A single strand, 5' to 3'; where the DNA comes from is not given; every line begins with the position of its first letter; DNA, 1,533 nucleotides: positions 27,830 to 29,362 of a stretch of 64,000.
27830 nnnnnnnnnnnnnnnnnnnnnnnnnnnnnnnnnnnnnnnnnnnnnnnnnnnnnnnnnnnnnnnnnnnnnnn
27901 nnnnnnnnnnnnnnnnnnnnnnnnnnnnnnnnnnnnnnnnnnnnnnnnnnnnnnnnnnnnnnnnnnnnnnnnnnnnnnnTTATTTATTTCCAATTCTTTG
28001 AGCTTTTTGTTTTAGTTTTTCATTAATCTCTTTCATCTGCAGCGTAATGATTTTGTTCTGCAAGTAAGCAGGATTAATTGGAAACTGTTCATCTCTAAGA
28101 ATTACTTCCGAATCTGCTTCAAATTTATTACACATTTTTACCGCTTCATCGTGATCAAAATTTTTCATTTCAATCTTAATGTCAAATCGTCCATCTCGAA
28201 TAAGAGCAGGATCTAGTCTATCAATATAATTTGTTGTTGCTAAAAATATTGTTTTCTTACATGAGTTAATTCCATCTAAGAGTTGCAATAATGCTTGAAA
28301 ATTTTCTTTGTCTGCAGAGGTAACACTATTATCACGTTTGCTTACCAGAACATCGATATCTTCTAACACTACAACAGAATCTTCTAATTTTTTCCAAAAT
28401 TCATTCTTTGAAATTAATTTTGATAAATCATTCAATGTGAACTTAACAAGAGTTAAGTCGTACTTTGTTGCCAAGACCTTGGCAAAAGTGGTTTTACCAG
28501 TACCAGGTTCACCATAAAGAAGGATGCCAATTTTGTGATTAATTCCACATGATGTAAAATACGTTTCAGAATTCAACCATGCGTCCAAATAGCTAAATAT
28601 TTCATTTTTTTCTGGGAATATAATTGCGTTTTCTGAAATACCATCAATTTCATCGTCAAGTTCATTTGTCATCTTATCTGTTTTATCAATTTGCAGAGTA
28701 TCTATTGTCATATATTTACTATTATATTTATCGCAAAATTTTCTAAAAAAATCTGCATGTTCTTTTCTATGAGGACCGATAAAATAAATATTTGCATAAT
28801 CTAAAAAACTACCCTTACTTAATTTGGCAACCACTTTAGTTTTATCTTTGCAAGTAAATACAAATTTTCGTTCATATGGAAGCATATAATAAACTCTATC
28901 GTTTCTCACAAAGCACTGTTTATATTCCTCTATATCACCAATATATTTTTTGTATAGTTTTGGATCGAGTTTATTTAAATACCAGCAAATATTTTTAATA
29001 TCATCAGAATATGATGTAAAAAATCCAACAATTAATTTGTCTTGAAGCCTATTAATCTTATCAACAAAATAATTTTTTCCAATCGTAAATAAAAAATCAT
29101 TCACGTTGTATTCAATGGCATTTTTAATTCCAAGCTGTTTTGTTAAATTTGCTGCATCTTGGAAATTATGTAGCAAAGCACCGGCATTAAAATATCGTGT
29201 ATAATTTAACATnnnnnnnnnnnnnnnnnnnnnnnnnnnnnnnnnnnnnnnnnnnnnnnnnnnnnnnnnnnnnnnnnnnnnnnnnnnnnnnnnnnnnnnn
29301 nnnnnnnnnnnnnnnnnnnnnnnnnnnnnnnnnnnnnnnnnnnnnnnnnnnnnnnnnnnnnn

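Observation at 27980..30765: Candidate ADP-ribose processing or anti-defence trio: AAA+ ATPase, bacterial-type PARG macrodomain and metallophosphoesterase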

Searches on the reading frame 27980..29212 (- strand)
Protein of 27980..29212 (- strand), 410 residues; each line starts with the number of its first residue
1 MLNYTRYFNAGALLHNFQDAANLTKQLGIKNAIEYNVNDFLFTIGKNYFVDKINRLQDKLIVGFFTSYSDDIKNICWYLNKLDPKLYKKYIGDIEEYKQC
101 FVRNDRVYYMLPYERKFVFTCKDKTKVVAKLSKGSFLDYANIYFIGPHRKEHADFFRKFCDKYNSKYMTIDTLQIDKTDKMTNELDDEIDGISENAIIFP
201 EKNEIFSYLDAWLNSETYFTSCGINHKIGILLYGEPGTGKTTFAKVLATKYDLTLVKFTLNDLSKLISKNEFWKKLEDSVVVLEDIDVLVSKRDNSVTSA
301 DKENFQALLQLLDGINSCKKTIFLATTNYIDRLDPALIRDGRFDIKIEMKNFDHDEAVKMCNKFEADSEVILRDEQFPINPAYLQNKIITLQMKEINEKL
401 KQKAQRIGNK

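Call 3: search_protein_families(library=pfam, proteins=[window:27980-29212:-], max_evalue=0.01)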
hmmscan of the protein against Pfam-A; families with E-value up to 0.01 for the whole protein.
window:27980-29212:- (410 aa): 17 families
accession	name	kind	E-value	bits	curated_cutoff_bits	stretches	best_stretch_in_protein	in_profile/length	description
PF00004.35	AAA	-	7.1e-25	88.4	21.2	1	230-349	1-129/131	ATPase family associated with various cellular activities (AAA)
PF20720.3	nSTAND3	-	1.7e-05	25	27.2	1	230-328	20-112/155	Novel STAND NTPase 3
PF07728.20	AAA_5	-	2.4e-05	24.8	22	1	230-332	2-92/139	AAA domain (dynein-related subfamily)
PF13401.12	AAA_22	-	5.4e-05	24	27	1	230-278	8-56/130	AAA domain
PF00910.28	RNA_helicase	-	9.3e-05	23.3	21.5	1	230-292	1-64/105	RNA helicase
PF13479.12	AAA_24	-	0.00013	22.3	27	1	227-247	2-22/195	AAA domain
PF14532.12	Sigma54_activ_2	-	0.0011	19.7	25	1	227-292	21-84/138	Sigma-54 interaction domain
PF12775.13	AAA_7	-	0.0018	18.2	25.8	1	217-278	23-84/181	P-loop containing dynein motor region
PF05496.18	RuvB_N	-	0.0019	18.5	27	1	230-258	36-64/159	Holliday junction DNA helicase RuvB P-loop domain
PF13238.12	AAA_18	-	0.0021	19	29.4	1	230-279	1-44/128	AAA domain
PF05729.18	NACHT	-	0.0032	17.8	26.7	0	230-251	3-24/167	NACHT domain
PF13191.12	AAA_16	-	0.0049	17.8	32.6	0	230-279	27-85/167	AAA ATPase domain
PF19263.5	DUF5906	-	0.0053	17.8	27.6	0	232-294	1-63/114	Family of unknown function (DUF5906)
PF07693.20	KAP_NTPase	-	0.006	16.3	20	0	225-380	18-126/293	KAP family P-loop domain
PF13207.12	AAA_17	-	0.007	17.1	27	0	233-257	1-25/136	AAA domain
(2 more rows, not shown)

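Call 4: search_protein_families(library=ncbifam, proteins=[window:27980-29212:-], max_evalue=0.01)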
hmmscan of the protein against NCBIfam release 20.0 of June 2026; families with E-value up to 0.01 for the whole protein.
window:27980-29212:- (410 aa): 26 families (the best 25 are shown)
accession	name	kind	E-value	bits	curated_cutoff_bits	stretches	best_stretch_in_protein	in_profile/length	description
NF003069.1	PRK03992.1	subfamily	3.3e-26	92.3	500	1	202-355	140-305/379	proteasome-activating nucleotidase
TIGR01242.2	TIGR01242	subfamily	1.2e-23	83.7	500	1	204-358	125-291/362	proteasome-activating nucleotidase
NF047747.1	PrtsmActNtasePan2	equivalog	3.5e-23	82.5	700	1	204-361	162-331/397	proteasome-activating nucleotidase Pan2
NF047748.1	PrtsmActNtasePan1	equivalog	7.2e-23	81.3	750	1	202-357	157-324/405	proteasome-activating nucleotidase Pan1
TIGR01243.1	CDC48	subfamily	1.2e-19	70.1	802.65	1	214-355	199-349/733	CDC48 family AAA ATPase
TIGR01241.2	FtsH_fam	equivalog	1.2e-18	67.2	600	2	274-356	251-336/598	ATP-dependent zinc metalloprotease FtsH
NF042959.1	IteA_antiphage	equivalog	8.1e-17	61.4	510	1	166-367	64-270/367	anti-phage ATPase IteA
TIGR03689.1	pup_AAA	equivalog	3e-15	55.9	504.75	2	280-368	292-381/512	proteasome ATPase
NF008004.0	PRK10733.1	equivalog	1.7e-12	46.2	1008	1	202-347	160-317/644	ATP-dependent zinc metalloprotease FtsH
NF003226.0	PRK04195.1-1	equivalog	4.5e-09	35.7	588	1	202-371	23-180/405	replication factor C large subunit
NF003229.0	PRK04195.1-5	equivalog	2.3e-08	33.2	280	1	202-370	26-183/413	replication factor C large subunit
NF041006.2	cell_div_CdvC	equivalog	8.4e-06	24.9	650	1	228-363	135-284/370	cell division protein CdvC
NF003230.0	PRK04195.1-6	equivalog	0.00026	19.8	441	1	225-262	37-74/494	replication factor C large subunit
NF010335.0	PRK13764.1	equivalog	0.00031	19.4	340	1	225-251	261-287/613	ATPase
TIGR02881.1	spore_V_K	equivalog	0.00051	19.2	422.95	0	229-251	44-66/261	stage V sporulation protein K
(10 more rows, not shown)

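Call 5: search_protein_families(library=phrogs, proteins=[window:27980-29212:-], max_evalue=0.001)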
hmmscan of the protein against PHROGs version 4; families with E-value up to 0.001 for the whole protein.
window:27980-29212:- (410 aa): 16 families
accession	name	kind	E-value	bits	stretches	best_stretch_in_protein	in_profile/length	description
phrog_7485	-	unknown function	6.1e-37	128.6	1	142-390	145-400/430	-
phrog_3757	-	unknown function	1.1e-22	82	1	211-370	110-274/367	-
phrog_10401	-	other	2.7e-18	67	1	204-361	433-596/667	ATPase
phrog_9172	-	unknown function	8.6e-17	62.1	1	169-363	54-256/509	-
phrog_14322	-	unknown function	4e-16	60.3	1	153-375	158-374/398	-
phrog_10440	-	unknown function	4e-13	49.7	1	223-365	228-367/483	-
phrog_30773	-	unknown function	2.6e-12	46.9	1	202-350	172-332/666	-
phrog_2376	-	other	3.3e-10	40.8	1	222-367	71-207/363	ATPase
phrog_11838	-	DNA, RNA and nucleotide metabolism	4.4e-09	37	1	202-324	26-135/420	clamp loader of DNA polymerase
phrog_168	-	DNA, RNA and nucleotide metabolism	8.4e-09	36.5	1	230-381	45-186/314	clamp loader of DNA polymerase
phrog_33861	-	unknown function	1.1e-08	35.3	1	280-363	285-367/407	-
phrog_8638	-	unknown function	7.2e-06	25.9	1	223-344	301-431/568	-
phrog_5846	-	DNA, RNA and nucleotide metabolism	1.3e-05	25.7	1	227-255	38-66/380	clamp loader of DNA polymerase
phrog_4339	-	unknown function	0.00012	22.4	1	224-363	304-448/552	-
phrog_50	-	DNA, RNA and nucleotide metabolism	0.00079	19.6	0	203-250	354-392/570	DnaC-like helicase loader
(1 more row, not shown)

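Call 8: search_protein_families(library=padloc, proteins=[window:27980-29212:-], max_evalue=0.01)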
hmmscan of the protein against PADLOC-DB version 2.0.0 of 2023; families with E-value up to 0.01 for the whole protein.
window:27980-29212:- (410 aa): 9 families
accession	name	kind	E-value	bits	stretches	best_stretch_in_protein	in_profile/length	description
PDLC02196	IetA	-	6.4e-19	66.6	1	182-369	76-269/374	-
PDLC02195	IetA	-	2e-16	58.3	1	203-370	114-285/395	-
PDLC04232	IetA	-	5.7e-11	40.4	1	220-399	109-288/330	-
PDLC00915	TRIP13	-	2e-08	32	1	230-251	66-87/302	TRIP13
PDLC00914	TRIP13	-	2.9e-05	21.7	0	276-339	142-207/302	TRIP13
PDLC04231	IetA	-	0.00023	19.1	1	221-349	111-244/262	-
PDLC03838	DolB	-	0.00085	16.7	1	225-257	164-196/375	-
PDLC04140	mad8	-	0.0016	16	0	230-250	30-50/314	mads_8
PDLC02911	VakA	-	0.0022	16.6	0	230-273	5-47/163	-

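Call 17: search_solved_structures(query=window:27980-29212:-, max_evalue=1e-10, show_alignments=1)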
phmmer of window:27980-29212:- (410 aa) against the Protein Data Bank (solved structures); distinct sequences matched with E-value up to 1e-10: 195 (the best 60 are shown).
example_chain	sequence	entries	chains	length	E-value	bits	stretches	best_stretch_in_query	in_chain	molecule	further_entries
7wd3_A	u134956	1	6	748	1.3e-33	120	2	205-357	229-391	ATPase family gene 2 protein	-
7nku_A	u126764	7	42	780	1.5e-33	119.8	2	205-357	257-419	ATPase family gene 2 protein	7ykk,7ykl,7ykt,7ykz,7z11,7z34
7wbb_A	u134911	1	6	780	5.5e-33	118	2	205-357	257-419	AFG2 isoform 1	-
5g4g_A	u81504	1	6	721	7.4e-32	114.3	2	183-350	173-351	VCP-LIKE ATPASE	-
5g4f_A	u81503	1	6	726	7.6e-32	114.2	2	183-350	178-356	VCP-LIKE ATPASE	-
5vc7_A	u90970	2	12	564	8.2e-32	114.1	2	209-350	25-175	VCP-like ATPase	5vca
6oaa_B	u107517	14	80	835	8.7e-29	104.2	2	212-349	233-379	Cell division control protein 48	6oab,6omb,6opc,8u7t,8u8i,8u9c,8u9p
8dar_A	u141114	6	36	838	8.8e-29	104.1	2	212-349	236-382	Cell division control protein 48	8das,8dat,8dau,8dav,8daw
6oa9_A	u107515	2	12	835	1.6e-28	103.3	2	212-349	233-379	Cell division control protein 48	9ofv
6chs_H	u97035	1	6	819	1.9e-26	96.5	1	213-349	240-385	Putative cell division control protein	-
8rhn_K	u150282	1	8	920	2.2e-26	96.2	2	201-349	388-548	ATPase family gene 2 protein homolog A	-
9lgo_A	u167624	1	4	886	7.1e-26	94.6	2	201-349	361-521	ATPase family gene 2 protein homolog A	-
9m4n_A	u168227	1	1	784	1.1e-24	90.6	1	203-349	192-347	Cell division control protein 48 homolog A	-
9m3v_A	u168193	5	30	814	1.3e-24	90.5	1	203-349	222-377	Cell division control protein 48 homolog A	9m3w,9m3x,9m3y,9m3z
7wub_C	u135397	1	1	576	2.7e-24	89.4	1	213-349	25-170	Transitional endoplasmic reticulum ATPase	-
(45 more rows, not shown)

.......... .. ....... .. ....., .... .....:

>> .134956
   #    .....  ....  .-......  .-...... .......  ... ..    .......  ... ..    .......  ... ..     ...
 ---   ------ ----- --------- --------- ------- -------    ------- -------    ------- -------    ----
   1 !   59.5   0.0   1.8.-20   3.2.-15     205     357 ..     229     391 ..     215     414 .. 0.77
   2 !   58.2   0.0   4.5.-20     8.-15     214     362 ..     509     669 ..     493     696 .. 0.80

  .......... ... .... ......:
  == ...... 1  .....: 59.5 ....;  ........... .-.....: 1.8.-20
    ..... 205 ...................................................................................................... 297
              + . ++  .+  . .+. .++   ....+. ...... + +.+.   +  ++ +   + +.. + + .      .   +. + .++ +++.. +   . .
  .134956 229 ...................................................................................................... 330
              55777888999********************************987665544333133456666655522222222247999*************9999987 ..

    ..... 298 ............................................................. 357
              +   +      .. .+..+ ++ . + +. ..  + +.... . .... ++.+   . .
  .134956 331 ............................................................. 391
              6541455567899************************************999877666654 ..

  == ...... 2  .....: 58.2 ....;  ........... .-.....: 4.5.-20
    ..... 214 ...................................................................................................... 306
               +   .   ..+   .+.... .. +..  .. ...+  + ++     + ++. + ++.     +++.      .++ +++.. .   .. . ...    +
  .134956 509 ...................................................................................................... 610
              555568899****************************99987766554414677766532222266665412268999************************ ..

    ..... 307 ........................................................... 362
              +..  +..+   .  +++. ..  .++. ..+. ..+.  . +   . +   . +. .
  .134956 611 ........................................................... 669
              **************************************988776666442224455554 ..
